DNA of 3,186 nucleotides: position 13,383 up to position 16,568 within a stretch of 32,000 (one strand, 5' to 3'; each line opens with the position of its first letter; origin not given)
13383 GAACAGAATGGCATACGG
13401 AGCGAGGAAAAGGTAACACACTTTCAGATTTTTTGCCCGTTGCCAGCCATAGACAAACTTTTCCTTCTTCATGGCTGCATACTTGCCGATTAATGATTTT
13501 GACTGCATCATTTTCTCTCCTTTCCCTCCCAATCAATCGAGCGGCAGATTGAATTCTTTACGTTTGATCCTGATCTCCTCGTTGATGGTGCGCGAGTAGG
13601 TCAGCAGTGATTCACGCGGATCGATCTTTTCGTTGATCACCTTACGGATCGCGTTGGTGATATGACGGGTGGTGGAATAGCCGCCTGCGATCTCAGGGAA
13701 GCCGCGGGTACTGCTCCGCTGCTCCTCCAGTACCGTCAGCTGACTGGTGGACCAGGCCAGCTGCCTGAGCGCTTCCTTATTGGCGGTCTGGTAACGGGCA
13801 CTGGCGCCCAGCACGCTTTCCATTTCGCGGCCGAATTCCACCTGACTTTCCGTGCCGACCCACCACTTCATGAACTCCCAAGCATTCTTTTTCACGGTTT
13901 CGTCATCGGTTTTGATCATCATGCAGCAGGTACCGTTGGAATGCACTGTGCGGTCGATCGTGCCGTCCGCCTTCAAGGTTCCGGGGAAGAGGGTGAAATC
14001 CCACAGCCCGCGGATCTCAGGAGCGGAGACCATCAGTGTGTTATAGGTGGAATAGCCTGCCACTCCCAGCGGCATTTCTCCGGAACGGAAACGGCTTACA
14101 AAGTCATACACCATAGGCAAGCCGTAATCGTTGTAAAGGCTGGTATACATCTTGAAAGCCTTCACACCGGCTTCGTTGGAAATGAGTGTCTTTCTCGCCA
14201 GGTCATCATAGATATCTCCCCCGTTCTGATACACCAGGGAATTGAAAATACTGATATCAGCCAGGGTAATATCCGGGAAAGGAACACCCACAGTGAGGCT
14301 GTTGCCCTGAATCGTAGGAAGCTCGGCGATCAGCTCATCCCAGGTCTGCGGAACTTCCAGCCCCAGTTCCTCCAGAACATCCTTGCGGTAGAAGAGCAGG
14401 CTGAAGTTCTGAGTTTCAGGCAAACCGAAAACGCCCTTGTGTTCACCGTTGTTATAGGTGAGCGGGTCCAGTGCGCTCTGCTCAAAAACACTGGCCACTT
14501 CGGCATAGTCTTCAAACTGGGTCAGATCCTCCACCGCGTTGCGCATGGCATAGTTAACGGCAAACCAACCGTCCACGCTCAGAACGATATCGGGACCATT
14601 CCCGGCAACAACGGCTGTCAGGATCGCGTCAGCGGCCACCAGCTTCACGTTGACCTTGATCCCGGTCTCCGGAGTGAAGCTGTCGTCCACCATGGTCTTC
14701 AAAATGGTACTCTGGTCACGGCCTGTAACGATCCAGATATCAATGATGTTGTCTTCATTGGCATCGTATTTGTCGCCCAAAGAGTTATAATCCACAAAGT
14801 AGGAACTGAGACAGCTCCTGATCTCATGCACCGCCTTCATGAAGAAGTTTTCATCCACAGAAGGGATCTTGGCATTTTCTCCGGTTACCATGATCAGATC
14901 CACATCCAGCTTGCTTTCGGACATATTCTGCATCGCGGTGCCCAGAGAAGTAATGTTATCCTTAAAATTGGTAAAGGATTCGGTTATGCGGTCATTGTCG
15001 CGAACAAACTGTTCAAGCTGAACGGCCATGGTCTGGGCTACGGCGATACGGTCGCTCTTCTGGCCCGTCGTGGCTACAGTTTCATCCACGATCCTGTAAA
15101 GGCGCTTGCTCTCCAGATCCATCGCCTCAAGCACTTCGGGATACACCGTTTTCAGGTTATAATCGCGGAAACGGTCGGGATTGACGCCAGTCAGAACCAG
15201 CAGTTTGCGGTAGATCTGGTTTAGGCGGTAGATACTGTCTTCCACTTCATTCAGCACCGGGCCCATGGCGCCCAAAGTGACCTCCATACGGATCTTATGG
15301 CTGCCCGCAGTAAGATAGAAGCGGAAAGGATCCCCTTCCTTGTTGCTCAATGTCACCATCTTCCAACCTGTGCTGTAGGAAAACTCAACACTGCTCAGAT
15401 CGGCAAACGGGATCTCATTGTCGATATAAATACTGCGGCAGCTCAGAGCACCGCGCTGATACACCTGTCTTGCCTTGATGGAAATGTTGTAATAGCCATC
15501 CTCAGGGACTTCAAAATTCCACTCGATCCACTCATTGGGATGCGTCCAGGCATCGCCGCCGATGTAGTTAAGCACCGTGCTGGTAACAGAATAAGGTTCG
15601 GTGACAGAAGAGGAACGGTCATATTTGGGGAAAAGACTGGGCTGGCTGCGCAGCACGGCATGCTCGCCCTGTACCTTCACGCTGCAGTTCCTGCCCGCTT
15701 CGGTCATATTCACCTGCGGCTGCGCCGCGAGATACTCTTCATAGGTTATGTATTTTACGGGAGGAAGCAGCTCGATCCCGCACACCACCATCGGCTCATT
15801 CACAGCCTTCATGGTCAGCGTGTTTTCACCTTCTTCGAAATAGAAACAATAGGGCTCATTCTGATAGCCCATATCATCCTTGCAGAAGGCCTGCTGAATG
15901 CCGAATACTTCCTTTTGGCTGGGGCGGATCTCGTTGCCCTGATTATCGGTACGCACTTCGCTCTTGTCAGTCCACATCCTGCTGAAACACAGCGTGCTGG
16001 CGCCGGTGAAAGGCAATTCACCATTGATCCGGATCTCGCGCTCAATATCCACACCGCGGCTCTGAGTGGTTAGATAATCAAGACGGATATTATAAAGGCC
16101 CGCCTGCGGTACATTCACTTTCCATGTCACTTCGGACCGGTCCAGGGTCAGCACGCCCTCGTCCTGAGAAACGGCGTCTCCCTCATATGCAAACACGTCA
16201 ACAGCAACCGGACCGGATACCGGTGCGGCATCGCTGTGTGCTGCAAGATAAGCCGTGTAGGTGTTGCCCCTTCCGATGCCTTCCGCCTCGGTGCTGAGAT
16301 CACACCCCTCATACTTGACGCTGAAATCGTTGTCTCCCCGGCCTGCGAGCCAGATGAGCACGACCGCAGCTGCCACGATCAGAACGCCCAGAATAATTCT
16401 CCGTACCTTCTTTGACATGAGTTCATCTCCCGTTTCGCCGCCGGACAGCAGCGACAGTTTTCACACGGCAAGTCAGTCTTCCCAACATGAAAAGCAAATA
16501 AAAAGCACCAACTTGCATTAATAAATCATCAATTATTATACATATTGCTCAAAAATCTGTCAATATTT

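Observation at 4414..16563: Twelve-kb translationally coupled operon with an NHL propeller, a YIP1 protein and a DUF5696-like protein between two ABC permease pairs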

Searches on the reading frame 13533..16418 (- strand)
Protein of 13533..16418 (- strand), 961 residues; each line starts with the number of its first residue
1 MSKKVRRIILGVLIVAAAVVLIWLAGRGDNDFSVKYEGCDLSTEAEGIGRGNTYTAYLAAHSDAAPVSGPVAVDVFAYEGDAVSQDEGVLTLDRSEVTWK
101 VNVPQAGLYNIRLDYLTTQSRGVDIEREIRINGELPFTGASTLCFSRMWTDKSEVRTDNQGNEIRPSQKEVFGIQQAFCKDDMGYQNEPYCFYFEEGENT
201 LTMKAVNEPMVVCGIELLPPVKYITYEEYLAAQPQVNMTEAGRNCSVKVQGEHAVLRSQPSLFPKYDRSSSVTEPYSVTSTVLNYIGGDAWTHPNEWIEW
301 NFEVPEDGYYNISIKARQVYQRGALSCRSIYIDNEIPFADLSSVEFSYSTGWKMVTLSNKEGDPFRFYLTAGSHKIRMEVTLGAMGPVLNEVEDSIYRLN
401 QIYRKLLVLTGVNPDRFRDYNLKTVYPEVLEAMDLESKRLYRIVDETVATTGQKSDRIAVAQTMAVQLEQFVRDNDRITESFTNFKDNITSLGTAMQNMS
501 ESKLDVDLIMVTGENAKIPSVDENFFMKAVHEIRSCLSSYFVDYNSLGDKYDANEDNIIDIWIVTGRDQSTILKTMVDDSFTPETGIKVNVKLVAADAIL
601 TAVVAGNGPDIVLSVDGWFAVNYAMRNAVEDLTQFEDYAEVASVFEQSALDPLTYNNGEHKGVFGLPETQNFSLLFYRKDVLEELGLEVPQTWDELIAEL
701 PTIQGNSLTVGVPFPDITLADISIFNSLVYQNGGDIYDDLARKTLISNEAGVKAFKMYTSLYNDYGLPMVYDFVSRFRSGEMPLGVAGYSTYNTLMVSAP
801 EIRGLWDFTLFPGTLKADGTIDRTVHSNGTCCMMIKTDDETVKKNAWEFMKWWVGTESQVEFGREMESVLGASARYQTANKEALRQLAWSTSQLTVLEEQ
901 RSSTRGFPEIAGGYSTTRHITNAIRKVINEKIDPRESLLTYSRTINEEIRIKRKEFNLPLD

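Call 5: search_protein_families(library=pfam, proteins=[window:13533-16418:-], max_evalue=0.01)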
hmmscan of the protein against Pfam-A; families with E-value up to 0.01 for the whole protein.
window:13533-16418:- (961 aa): 4 families
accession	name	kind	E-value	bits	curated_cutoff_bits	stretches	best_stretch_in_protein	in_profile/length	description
PF13416.11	SBP_bac_8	-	3.1e-24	86.7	27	1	579-863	4-253/279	Bacterial extracellular solute-binding protein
PF01547.30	SBP_bac_1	-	7.9e-22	79.1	26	1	573-859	10-306/307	Bacterial extracellular solute-binding protein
PF25275.1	Golvesin_C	-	0.00016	22.2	31.6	0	93-122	39-68/132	Golvesin C-terminal domain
PF16990.11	CBM_35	-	0.0015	19.3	28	0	91-117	32-58/121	Carbohydrate binding module (family 35)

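Call 10: search_protein_families(library=ncbifam, proteins=[window:13533-16418:-], max_evalue=0.01)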
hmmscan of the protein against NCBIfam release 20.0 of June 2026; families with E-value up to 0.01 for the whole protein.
window:13533-16418:- (961 aa): 3 families
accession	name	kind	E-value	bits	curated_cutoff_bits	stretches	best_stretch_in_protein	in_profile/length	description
TIGR03850.1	bind_CPR_0540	equivalog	2.6e-07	29.6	299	1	549-762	26-251/437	carbohydrate ABC transporter substrate-binding protein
TIGR03851.1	chitin_NgcE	equivalog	0.0044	16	399.65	1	583-698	68-188/450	N-acetylglucosamine/diacetylchitobiose ABC transporter substrate-binding protein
NF053763.1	ABCarbgalBndGanS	equivalog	0.0064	15.3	700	0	604-697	87-170/420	galactooligosaccharide ABC transporter substrate-binding protein GanS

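Call 42: find_homologous_proteins(query=window:13533-16418:-, max_evalue=1e-10)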
Query window:13533-16418:- (961 aa): 3499 proteins with E <= 1e-10 among 8000 candidates; the best 120 are listed.
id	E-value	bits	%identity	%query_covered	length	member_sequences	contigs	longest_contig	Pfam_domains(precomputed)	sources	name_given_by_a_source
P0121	0.0e+0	2201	100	100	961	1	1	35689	PF13416.12,PF01547.31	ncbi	-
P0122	0.0e+0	2157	98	100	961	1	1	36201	PF13416.12,PF01547.31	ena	-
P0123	0.0e+0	1697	76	100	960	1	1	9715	PF13416.12,PF01547.31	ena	-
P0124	0.0e+0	1680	75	100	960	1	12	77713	PF13416.12,PF01547.31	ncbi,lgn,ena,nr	ncbi:MAG: extracellular solute-binding protein [Clostridia bacterium]|nr:extracellular solute-bindin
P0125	0.0e+0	1679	75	100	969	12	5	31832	PF13416.12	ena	-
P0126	0.0e+0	1678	75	100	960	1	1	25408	PF13416.12,PF01547.31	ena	-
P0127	0.0e+0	1678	75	100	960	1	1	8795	PF13416.12,PF01547.31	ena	-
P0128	0.0e+0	1677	75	100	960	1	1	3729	PF13416.12,PF01547.31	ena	-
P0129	0.0e+0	1677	75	100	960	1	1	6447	PF13416.12,PF01547.31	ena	-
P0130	0.0e+0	1677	75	100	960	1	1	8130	PF13416.12,PF01547.31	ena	-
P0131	0.0e+0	1676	75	100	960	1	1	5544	PF13416.12,PF01547.31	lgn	-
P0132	0.0e+0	1676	75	100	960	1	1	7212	PF13416.12,PF01547.31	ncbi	-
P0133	0.0e+0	1675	75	100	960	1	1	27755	PF13416.12,PF01547.31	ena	-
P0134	0.0e+0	1675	75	100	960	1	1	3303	PF13416.12,PF01547.31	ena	-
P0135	0.0e+0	1674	75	100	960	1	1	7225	PF13416.12,PF01547.31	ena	-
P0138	0.0e+0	1667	74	100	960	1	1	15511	PF13416.12,PF16990.12,PF01547.31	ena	-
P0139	0.0e+0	1667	74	95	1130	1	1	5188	PF13416.12,PF16990.12,PF25275.2,PF01547.31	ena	-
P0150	0.0e+0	1655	74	100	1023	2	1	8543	PF13416.12,PF16990.12,PF01547.31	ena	-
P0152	0.0e+0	1655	74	100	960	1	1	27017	PF13416.12,PF16990.12,PF01547.31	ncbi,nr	ncbi:MAG: extracellular solute-binding protein [Clostridiales bacterium]|nr:extracellular solute-bin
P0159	0.0e+0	1652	74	100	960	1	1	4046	PF13416.12,PF16990.12,PF01547.31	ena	-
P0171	0.0e+0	1650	73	96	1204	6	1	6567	PF16990.12,PF25275.2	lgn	-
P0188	0.0e+0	1647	73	100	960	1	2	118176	PF13416.12,PF16990.12,PF01547.31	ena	-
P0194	0.0e+0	1645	73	100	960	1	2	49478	PF13416.12,PF16990.12,PF01547.31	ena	-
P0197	0.0e+0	1645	73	100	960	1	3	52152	PF13416.12,PF16990.12,PF01547.31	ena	-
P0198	0.0e+0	1645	73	100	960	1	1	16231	PF13416.12,PF16990.12,PF01547.31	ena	-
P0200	0.0e+0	1645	73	100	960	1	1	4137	PF13416.12,PF16990.12,PF01547.31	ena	-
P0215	0.0e+0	1643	73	100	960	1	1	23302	PF13416.12,PF16990.12,PF01547.31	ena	-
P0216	0.0e+0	1643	73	100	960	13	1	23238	PF13416.12,PF16990.12,PF01547.31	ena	-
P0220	0.0e+0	1643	73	100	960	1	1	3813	PF13416.12,PF16990.12,PF01547.31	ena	-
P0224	0.0e+0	1642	73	100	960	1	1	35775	PF13416.12,PF16990.12,PF01547.31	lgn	-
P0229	0.0e+0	1642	73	100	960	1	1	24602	PF13416.12,PF16990.12,PF01547.31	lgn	-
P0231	0.0e+0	1642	73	100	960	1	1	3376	PF13416.12,PF16990.12,PF01547.31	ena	-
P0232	0.0e+0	1642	73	100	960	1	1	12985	PF13416.12,PF16990.12,PF01547.31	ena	-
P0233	0.0e+0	1642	73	100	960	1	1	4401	PF13416.12,PF16990.12,PF01547.31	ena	-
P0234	0.0e+0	1642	73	100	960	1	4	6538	PF13416.12,PF16990.12,PF01547.31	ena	-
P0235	0.0e+0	1642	73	100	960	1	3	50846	PF13416.12,PF16990.12,PF01547.31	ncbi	-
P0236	0.0e+0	1642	73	100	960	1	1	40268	PF13416.12,PF16990.12,PF01547.31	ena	-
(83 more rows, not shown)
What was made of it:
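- On CBM35-bearing protein (SBP1 N-terminus): PF16990 is listed on many 73-74% identical homologues (call 42).
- Checked: PF16990 is precomputed on many close homologues (call 42).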

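Call 54: list_cluster_members(proteins=[window:13533-16418:-, window:12564-13532:-, window:11348-12562:-, window:9744-11327:-, window:9074-9775:-, window:6421-9060:-, window:5429-6424:-, window:4414-5436:-, window:2680-4020:-])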
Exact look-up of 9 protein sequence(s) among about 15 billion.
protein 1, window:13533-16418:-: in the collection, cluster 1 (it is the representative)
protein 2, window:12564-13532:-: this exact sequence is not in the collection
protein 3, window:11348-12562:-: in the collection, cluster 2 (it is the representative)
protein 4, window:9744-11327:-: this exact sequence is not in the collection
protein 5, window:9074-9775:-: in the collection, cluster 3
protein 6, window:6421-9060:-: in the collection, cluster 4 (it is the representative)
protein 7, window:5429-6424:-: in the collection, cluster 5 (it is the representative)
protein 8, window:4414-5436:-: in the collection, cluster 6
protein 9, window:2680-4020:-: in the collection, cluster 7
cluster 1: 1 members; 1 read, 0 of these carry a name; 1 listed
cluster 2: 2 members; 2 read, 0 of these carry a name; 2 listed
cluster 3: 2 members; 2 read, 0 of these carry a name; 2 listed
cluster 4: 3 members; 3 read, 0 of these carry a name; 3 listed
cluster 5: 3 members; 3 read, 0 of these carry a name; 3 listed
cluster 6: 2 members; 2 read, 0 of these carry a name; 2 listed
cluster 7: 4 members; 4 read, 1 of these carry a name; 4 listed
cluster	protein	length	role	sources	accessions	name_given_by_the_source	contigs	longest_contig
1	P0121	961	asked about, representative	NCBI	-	-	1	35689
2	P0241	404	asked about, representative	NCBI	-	-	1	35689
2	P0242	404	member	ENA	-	-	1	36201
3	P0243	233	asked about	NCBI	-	-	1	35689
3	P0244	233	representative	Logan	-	-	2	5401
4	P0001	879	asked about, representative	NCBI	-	-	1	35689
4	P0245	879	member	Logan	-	-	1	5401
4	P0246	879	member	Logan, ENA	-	-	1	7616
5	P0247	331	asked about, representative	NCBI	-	-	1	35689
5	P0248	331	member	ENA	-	-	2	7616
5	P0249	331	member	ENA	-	-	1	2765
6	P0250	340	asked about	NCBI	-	-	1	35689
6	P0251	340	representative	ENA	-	-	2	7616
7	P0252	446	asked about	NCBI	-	-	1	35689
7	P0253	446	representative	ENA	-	-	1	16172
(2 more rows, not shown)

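Call 66: predict_structure(alignment_id=A2)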
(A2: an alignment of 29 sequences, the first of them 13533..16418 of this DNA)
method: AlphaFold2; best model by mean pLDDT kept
length: 961 residues; sequences in the alignment: 29
mean_pLDDT: 57.8   pTM: 0.51
mean pLDDT of the five models: 57.8, 57.6, 52.2, 50.2, 50.2
residues with pLDDT >= 90: 71; 70-90: 251; 50-70: 240; < 50: 399
segments of 3 or more residues with pLDDT < 50: 24-30, 151-168, 251-273, 275-294, 319-327, 411-418, 477-481, 528-548, 565-568, 596-606, 614-632, 641-674, 705-778, 786-805, 823-835, 860-961
pLDDT, mean of each block of 10 residues (from residue 1): 69 70 44 73 68 79 83 93 91 90 93 82 72 85 64 41 44 77 64 95 86 92 84 85 76 35 35 44 33 51 87 70 50 80 59 73 86 78 67 76 67 44 74 86 77 58 76 60 58 55 61 76 50 37 39 67 53 63 79 55 51 41 34 55 38 32 32 54 71 59 42 27 34 37 33 35 31 43 49 36 47 56 41 52 70 55 42 27 31 38 32 25 33 38 36 32 34
secondary structure, 60 per line:
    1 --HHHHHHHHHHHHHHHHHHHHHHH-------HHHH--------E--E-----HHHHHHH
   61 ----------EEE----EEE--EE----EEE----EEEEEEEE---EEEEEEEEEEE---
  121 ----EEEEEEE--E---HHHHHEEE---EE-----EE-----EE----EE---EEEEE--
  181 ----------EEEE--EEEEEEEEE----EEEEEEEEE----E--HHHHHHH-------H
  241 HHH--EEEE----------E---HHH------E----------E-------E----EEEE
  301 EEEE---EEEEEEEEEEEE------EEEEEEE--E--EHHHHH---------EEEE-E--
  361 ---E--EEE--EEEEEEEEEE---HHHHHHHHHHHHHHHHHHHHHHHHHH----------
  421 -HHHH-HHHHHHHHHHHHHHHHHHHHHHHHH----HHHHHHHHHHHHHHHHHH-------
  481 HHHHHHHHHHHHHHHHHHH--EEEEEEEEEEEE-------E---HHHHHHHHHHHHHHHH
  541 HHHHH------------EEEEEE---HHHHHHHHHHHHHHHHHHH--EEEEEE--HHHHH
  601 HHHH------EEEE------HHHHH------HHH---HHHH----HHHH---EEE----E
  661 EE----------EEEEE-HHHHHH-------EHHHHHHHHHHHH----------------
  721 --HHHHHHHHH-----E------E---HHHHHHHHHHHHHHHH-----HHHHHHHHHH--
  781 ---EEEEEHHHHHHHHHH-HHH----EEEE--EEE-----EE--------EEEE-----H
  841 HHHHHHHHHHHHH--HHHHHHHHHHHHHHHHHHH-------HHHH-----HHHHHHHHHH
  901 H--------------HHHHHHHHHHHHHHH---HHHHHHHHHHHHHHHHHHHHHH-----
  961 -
elements in order (helices of 4 or more, strands of 3 or more residues): H3-25 H33-36 H54-60 E71-73 E78-80 E89-91 E96-103 E107-117 E125-131 H138-142 E143-145 E174-178 E191-194 E197-205 E210-218 H226-232 H240-243 E246-249 E297-304 E308-319 E326-332 H339-343 E353-356 E367-369 E372-381 H385-410 H422-425 H427-451 H456-473 H481-499 E502-513 H525-545 E558-563 H567-585 E588-593 H596-604 E611-614 H621-625 H638-641 H646-649 E653-655 E660-662 E673-677 H679-684 H693-704 H723-731 H748-763 H769-778 E784-788 H789-798 E807-810 E813-815 E831-834 H840-853 H856-874 H882-885 H891-901 H916-930 H934-955
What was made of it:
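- On CBM35-bearing protein (SBP1 N-terminus): The beta-sandwich is predicted with high confidence (call 66).
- Tried and rejected: AF2 of SBP1 with a shallow 72-76% identical alignment (call 66).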

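Call 68: fold_search(model_id=the predicted structure, library=pdb)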
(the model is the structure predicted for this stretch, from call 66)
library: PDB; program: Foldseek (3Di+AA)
matches with E <= 10: 1548; with E <= 0.001: 806
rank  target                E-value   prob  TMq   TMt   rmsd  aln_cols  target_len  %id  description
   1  5ci5_B                1.9e-10  1.00  0.14  0.30  18.6       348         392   20  Crystal Structure of an ABC transporter Solute Binding Protein from Thermotoga Lettingae TMO (Tlet_1705, TARGET EFI-51 (released 2015-07-22)
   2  5ysf_A                6.5e-10  1.00  0.17  0.32  23.2       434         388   20  Crystal structure of beta-1,2-glucooligosaccharide binding protein in complex with sophoropentaose (released 2018-05-02)
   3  7c0y_A                2.6e-09  1.00  0.16  0.31  21.4       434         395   18  Crystal structure of a dinucleotide-binding protein (Y246A) of ABC transporter endogenously bound to uridylyl-3'-5'-ph (released 2021-03-10)
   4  7c19_A                4.2e-09  1.00  0.16  0.31  21.3       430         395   17  Crystal structure of a dinucleotide-binding protein (Y224A/Y246A) of ABC transporter endogenously bound to uridylyl-3' (released 2021-03-10)
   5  7c0y_B                4.7e-09  1.00  0.16  0.31  21.0       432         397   17  Crystal structure of a dinucleotide-binding protein (Y246A) of ABC transporter endogenously bound to uridylyl-3'-5'-ph (released 2021-03-10)
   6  9xf5_A                5.8e-09  1.00  0.15  0.32  18.7       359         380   20  Cycloisomaltooligosaccharide binding protein in complex with cycloisomaltooctaose (released 2026-03-25)
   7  7c0t_A                6.4e-09  1.00  0.16  0.29  21.6       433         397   18  Crystal structure of a dinucleotide-binding protein (N81A) of ABC transporter endogenously bound to uridylyl-3'-5'-pho (released 2021-03-10)
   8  4qsd_A                7.6e-09  1.00  0.15  0.30  16.2       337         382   19  Crystal structure of atu4361 sugar transporter from Agrobacterium Fabrum C58, target efi-510558, with bound sucrose (released 2014-08-06)
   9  5yse_A                8.4e-09  1.00  0.17  0.32  23.4       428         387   20  Crystal structure of beta-1,2-glucooligosaccharide binding protein in complex with sophorotetraose (released 2018-05-02)
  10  7c14_A                8.4e-09  1.00  0.16  0.31  21.8       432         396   18  Crystal structure of a dinucleotide-binding protein (Q274A) of ABC transporter endogenously bound to uridylyl-3'-5'-ph (released 2021-03-10)
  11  7c0v_B                8.4e-09  1.00  0.16  0.29  21.5       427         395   18  Crystal structure of a dinucleotide-binding protein (Y224A) of ABC transporter endogenously bound to uridylyl-3'-5'-ph (released 2021-03-10)
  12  4g68_A                9.3e-09  1.00  0.14  0.28  18.2       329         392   18  Biochemical and structural insights into xylan utilization by the thermophilic bacteriumcaldanaerobius polysaccharolyt (released 2012-08-22)
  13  7c0f_A                9.3e-09  1.00  0.16  0.29  21.9       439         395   18  Crystal structure of a dinucleotide-binding protein of ABC transporter endogenously bound to uridylyl-3'-5'-phospho-gu (released 2021-03-10)
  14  5ysd_A                9.9e-09  1.00  0.17  0.33  23.4       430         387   20  Crystal structure of beta-1,2-glucooligosaccharide binding protein in complex with sophorotriose (released 2018-05-02)
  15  7c16_A                1.0e-08  1.00  0.15  0.28  22.0       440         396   19  Crystal structure of a dinucleotide-binding protein (Y224A/Y246A) of ABC transporter endogenously bound to uridylyl-3' (released 2021-03-10)
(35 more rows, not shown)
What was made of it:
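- SBP1 resembles oligosaccharide SBPs (call 68).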

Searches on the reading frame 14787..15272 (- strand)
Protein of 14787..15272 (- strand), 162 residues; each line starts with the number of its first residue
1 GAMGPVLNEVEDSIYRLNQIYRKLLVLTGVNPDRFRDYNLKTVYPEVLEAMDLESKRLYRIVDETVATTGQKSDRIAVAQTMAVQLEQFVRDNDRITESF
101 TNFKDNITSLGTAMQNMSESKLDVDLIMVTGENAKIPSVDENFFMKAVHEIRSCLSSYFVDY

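Call 75: search_protein_families(library=pfam, proteins=[window:14787-15272:-], max_evalue=1)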
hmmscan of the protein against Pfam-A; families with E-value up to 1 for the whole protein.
seq(162 aa): 3 families
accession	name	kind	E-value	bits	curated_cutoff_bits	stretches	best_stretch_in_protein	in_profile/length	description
PF08066.17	PMC2NT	-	0.043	14.8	23.3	1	37-107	14-89/91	PMC2NT (NUC016) domain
PF14451.12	Ub-Mut7C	-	0.19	12.1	23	1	82-135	8-60/81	Mut7-C ubiquitin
PF11155.13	DUF2935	-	0.22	12.5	24.4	1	55-112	36-93/121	Domain of unknown function (DUF2935)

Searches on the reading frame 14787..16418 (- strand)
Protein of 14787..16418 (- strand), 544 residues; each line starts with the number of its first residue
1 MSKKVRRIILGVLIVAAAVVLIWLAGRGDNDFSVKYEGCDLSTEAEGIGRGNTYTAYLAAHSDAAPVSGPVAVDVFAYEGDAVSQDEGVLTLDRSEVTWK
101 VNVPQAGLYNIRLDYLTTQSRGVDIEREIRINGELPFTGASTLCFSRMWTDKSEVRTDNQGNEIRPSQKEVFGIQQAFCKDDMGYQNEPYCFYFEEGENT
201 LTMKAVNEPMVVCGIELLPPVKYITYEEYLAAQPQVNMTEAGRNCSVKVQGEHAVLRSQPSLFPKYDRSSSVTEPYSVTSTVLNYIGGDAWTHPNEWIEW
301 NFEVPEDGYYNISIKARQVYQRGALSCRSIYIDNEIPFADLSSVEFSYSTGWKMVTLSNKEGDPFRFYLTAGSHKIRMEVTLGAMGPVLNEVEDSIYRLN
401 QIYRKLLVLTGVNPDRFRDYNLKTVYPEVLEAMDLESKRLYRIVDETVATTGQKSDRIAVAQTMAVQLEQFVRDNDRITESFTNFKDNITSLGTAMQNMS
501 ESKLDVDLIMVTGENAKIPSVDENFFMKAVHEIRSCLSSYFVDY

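Call 28: search_solved_structures(query=window:14787-16418:-, max_evalue=1)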
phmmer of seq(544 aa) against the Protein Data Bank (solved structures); distinct sequences matched with E-value up to 1: 3.
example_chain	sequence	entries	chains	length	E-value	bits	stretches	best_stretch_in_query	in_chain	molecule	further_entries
5x7g_A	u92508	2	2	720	0.012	17.6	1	259-388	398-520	Cycloisomaltooligosaccharide glucanotransferase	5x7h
8ff9_A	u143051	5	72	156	0.049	15.6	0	216-271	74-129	Probable dna-binding stress protein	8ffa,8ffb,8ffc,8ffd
2vzp_A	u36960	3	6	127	0.084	14.9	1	63-142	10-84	EXO-BETA-D-GLUCOSAMINIDASE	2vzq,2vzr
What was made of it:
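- On CBM35-bearing protein (SBP1 N-terminus): Weak PDB hits fall on CBM35-containing chains (call 28).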

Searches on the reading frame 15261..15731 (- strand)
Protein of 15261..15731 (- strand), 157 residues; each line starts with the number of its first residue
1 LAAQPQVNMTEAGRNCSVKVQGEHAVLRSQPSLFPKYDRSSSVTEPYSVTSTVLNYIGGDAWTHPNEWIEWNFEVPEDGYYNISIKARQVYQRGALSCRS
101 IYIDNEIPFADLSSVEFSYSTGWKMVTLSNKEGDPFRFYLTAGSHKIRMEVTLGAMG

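Call 75: search_protein_families(library=pfam, proteins=[window:15261-15731:-], max_evalue=1)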
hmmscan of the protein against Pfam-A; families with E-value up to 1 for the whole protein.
seq(157 aa): 1 family
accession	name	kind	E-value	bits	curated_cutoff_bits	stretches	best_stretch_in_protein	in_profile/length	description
PF25275.1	Golvesin_C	-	0.093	13.2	31.6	1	63-90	37-64/132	Golvesin C-terminal domain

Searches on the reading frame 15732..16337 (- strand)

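Call 75: search_protein_families(library=pfam, proteins=[window:15732-16337:-], max_evalue=1)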
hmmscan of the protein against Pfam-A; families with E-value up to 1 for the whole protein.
seq(202 aa): 3 families
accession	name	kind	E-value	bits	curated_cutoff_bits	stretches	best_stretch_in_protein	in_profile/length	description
PF16990.11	CBM_35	-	0.01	16.6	28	1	64-90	32-58/121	Carbohydrate binding module (family 35)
PF25275.1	Golvesin_C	-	0.02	15.4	31.6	1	65-96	38-69/132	Golvesin C-terminal domain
PF05692.17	Myco_haema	-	0.092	12.2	25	1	67-101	320-354/429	Mycoplasma haemagglutinin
